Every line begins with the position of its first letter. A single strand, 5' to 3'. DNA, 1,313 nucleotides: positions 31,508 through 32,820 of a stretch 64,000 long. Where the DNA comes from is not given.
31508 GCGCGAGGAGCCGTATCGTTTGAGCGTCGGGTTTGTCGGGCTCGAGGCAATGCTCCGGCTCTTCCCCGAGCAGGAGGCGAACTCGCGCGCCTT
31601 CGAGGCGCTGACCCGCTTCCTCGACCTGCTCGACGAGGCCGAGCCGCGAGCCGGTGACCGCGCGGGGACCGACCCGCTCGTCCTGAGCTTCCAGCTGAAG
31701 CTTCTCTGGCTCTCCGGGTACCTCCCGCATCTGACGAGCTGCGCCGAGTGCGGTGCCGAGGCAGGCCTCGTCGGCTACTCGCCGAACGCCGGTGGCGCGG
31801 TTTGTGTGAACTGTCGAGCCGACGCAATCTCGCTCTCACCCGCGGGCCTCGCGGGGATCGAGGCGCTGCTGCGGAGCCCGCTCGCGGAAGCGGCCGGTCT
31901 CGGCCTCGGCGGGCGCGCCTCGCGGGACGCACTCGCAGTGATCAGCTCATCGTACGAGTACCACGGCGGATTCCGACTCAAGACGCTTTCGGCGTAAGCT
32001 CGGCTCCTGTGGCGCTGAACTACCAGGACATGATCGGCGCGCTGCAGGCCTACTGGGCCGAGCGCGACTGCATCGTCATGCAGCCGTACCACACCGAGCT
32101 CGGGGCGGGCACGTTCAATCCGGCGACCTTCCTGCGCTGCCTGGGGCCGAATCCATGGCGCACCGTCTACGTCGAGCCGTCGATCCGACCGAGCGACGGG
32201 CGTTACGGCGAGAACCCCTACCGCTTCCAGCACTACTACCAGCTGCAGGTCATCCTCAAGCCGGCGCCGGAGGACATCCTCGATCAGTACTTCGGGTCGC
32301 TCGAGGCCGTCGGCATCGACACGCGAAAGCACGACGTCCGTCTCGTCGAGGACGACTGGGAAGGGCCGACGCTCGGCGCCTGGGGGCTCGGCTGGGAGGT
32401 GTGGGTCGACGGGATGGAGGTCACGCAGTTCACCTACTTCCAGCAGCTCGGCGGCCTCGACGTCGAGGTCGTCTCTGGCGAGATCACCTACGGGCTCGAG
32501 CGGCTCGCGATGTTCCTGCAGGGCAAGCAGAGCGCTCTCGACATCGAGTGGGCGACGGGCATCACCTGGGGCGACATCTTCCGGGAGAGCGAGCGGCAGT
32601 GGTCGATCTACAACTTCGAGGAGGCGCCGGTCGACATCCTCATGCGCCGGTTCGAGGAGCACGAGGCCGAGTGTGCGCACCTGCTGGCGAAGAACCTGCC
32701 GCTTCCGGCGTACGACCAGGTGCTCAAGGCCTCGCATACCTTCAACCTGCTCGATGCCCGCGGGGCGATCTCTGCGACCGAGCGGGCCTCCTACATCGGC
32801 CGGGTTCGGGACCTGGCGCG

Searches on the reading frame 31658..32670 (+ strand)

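Call 68: search_protein_families(library=pfam, proteins=[window:31658-32670:+], max_evalue=0.001)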
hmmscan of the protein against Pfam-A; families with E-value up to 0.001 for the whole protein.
window:31658-32670:+ (337 aa): 1 family
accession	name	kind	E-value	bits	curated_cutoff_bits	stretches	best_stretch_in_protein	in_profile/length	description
PF02091.20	tRNA-synt_2e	-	3.5e-107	358.2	27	1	122-336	1-215/278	Glycyl-tRNA synthetase alpha subunit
